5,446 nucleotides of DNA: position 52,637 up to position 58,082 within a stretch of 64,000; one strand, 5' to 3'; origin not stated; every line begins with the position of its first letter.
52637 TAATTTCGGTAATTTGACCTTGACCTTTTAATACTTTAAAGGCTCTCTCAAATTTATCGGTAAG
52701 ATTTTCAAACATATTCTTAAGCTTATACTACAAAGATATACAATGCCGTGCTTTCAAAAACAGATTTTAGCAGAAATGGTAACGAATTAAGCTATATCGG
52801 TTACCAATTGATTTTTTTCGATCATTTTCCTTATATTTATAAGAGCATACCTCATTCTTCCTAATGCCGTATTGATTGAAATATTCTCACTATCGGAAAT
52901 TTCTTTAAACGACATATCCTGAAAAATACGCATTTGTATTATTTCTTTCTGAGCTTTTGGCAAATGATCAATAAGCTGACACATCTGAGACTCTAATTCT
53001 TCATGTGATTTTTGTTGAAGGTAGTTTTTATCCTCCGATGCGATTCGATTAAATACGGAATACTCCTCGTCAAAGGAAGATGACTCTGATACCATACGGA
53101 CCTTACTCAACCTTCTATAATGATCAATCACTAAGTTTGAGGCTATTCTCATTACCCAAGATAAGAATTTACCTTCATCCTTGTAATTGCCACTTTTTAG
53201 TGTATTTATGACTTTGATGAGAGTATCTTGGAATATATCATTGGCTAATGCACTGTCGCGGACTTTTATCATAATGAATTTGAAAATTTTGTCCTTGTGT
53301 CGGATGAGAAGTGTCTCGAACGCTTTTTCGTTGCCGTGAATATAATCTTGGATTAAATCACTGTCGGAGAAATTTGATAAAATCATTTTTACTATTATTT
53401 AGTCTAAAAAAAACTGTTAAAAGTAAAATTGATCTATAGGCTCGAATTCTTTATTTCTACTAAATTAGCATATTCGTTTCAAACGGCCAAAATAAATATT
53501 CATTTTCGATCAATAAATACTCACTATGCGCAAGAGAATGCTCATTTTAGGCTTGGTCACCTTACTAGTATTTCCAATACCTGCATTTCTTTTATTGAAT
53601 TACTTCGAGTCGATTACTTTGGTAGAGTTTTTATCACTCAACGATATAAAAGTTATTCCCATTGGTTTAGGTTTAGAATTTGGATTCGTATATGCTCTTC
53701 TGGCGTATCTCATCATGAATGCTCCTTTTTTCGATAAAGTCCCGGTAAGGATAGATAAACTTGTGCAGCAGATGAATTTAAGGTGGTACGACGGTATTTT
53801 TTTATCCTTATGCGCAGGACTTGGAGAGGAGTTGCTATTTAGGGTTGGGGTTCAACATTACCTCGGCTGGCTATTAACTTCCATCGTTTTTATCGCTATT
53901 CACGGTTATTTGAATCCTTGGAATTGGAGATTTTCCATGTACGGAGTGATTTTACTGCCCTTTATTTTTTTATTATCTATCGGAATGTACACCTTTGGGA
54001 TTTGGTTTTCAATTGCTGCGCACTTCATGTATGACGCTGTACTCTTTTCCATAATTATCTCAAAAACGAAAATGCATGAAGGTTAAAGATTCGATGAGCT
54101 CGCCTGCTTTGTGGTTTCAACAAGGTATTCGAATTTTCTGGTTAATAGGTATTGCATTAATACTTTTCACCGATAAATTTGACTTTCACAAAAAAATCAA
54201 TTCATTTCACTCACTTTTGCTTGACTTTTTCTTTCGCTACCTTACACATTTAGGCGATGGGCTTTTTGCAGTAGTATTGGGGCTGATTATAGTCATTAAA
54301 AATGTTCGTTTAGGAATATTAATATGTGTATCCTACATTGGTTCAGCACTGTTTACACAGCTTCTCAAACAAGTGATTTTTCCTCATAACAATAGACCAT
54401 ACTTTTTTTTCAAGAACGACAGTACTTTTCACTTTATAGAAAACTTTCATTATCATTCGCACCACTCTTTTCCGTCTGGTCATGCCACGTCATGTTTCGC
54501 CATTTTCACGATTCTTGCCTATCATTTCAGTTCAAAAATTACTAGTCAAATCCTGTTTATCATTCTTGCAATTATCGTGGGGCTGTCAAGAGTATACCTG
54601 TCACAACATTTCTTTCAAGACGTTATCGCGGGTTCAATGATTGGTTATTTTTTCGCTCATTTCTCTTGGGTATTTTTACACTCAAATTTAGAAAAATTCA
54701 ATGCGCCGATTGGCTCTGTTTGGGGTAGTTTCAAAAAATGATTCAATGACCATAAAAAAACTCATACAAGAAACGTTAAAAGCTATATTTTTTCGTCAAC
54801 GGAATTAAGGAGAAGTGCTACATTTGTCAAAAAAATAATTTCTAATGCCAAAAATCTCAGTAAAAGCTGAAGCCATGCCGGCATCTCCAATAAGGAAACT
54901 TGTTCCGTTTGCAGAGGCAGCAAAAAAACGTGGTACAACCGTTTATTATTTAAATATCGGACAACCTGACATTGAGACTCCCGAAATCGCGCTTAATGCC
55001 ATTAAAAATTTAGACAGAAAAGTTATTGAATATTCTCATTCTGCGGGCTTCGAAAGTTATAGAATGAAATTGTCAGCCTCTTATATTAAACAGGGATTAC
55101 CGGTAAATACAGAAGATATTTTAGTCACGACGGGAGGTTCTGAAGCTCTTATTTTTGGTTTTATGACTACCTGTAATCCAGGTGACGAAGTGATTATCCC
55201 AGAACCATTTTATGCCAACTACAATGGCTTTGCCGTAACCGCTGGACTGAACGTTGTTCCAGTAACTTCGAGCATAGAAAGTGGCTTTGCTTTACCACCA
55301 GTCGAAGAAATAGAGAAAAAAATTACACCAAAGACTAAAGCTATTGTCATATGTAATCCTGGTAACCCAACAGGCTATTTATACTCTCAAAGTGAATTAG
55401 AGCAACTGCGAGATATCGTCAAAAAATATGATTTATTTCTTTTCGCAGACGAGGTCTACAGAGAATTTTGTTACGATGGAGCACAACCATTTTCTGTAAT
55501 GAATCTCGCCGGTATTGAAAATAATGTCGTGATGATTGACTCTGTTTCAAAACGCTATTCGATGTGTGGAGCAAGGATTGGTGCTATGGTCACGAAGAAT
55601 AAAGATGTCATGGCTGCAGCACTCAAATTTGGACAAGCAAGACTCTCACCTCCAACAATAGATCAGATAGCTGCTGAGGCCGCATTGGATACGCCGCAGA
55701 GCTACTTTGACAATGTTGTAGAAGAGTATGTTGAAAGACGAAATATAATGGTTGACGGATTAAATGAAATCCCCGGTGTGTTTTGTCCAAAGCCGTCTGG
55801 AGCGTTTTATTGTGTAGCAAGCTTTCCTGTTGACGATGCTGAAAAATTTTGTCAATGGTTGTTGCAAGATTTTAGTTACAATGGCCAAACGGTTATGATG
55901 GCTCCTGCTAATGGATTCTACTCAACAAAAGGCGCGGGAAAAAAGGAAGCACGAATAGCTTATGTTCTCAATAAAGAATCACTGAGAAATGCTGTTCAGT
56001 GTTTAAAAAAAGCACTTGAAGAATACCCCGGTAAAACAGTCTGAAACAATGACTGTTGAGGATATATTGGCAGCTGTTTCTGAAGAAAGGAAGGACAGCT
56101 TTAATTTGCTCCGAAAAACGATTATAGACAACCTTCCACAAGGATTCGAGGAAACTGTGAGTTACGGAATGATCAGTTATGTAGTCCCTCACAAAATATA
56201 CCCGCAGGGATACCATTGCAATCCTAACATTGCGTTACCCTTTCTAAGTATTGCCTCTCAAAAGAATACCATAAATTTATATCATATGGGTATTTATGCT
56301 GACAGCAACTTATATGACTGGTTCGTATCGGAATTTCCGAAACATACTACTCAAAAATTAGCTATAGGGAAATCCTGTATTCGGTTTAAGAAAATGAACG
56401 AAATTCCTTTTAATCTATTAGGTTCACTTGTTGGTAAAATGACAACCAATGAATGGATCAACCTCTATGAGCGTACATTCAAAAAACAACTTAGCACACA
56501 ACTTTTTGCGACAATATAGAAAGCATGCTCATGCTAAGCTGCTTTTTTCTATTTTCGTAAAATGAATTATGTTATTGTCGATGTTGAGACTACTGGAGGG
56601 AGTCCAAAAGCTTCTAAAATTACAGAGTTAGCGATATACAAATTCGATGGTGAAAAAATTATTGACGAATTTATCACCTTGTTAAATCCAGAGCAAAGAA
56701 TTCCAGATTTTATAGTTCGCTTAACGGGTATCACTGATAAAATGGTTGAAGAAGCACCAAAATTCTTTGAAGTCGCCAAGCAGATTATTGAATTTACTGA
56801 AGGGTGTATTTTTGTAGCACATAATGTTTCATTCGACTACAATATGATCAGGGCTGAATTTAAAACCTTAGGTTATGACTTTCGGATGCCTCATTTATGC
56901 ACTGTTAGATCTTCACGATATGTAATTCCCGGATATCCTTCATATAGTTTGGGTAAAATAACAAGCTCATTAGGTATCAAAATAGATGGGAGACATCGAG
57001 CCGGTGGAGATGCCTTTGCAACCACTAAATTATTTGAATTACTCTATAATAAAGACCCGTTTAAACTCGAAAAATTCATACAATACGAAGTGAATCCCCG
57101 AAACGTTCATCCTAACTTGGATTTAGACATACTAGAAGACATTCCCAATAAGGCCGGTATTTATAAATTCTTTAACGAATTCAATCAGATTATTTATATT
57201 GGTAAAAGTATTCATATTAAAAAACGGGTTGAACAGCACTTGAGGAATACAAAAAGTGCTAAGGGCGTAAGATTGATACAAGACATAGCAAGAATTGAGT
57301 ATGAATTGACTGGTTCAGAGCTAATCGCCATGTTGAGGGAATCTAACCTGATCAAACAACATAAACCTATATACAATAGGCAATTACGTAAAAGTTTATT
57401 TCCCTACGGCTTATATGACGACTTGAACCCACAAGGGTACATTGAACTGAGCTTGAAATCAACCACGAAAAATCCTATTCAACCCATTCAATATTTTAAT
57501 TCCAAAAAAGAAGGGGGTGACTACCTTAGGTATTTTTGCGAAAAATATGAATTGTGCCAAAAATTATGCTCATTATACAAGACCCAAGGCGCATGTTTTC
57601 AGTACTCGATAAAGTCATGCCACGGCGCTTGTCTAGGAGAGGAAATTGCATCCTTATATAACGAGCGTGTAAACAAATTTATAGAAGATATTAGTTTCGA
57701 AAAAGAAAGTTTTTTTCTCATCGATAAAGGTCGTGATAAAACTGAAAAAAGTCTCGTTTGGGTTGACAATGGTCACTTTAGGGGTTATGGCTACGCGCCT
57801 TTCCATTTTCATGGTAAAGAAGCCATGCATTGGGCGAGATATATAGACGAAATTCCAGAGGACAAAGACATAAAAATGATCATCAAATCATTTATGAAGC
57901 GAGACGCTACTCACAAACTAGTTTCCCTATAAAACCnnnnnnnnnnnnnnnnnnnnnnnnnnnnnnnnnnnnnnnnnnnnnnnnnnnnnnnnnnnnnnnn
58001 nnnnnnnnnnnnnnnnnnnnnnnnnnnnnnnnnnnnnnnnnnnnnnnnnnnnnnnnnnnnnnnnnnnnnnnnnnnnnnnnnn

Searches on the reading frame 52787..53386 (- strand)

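Call 14: search_protein_families(library=pfam, proteins=[window:52787-53386:-], max_evalue=0.01)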
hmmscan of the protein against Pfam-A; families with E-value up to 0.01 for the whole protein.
window:52787-53386:- (199 aa): 4 families
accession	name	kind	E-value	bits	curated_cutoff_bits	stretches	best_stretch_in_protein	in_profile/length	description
PF04542.20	Sigma70_r2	-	4.5e-11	42.8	24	1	29-94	4-69/71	Sigma-70 region 2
PF08281.18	Sigma70_r4_2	-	1.2e-07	31.7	25.7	1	137-173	6-42/54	Sigma-70, region 4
PF04545.22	Sigma70_r4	-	1.1e-06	28.5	24.1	1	139-187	2-50/50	Sigma-70, region 4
PF07638.17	Sigma70_ECF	-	5e-06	27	21.1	1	10-181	6-175/185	ECF sigma factor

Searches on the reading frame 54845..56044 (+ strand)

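Call 14: search_protein_families(library=pfam, proteins=[window:54845-56044:+], max_evalue=0.01)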
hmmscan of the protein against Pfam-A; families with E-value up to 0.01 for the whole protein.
window:54845-56044:+ (399 aa): 5 families
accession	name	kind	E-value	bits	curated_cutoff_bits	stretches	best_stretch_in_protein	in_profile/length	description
PF00155.27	Aminotran_1_2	-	6.5e-52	177.3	19.7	1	35-385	5-359/361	Aminotransferase class I and II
PF01041.23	DegT_DnrJ_EryC1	-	4.9e-09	36.3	19.8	1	92-202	42-145/360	DegT/DnrJ/EryC1/StrS aminotransferase family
PF00266.25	Aminotran_5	-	0.00015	21.3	21.5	1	88-204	59-177/371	Aminotransferase class-V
PF01053.26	Cys_Met_Meta_PP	-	0.00022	20.4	27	1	90-204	68-175/381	Cys/Met metabolism PLP-dependent enzyme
PF01212.27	Beta_elim_lyase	-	0.00045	20.1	27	1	89-202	47-168/288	Beta-eliminating lyase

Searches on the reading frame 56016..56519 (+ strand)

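Call 14: search_protein_families(library=pfam, proteins=[window:56016-56519:+], max_evalue=0.01)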
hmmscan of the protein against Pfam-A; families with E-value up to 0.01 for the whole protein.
window:56016-56519:+ (167 aa): 1 family
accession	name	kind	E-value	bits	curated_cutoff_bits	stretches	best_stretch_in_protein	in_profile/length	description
PF08818.16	DUF1801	-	3.9e-16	59.6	27.2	1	25-140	1-82/85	Domain of unknown function (DU1801)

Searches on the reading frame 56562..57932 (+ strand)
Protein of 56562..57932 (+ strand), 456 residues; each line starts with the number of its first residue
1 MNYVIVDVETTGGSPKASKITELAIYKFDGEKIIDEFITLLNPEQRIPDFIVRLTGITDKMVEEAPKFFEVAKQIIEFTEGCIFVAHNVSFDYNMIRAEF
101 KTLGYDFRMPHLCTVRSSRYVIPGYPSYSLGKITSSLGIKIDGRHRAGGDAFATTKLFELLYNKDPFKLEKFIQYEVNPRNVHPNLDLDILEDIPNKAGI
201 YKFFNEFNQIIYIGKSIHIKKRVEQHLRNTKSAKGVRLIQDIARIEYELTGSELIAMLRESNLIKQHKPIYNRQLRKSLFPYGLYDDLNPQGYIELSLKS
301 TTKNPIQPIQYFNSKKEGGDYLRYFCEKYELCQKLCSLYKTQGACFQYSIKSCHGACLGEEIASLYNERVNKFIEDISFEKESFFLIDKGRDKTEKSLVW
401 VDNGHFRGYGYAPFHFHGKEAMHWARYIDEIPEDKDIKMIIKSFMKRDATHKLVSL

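Call 14: search_protein_families(library=pfam, proteins=[window:56562-57932:+], max_evalue=0.01)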
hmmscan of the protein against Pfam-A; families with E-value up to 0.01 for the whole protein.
window:56562-57932:+ (456 aa): 3 families
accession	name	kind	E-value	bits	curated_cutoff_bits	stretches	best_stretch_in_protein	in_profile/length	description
PF00929.31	RNase_T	-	5.9e-36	124.9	24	1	4-158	1-164/164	Exonuclease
PF01541.30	GIY-YIG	-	7e-10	39.5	22.6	1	198-271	2-77/78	GIY-YIG catalytic domain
PF13482.12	RNase_H_2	-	5.2e-06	27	22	1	5-175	2-149/165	RNase_H superfamily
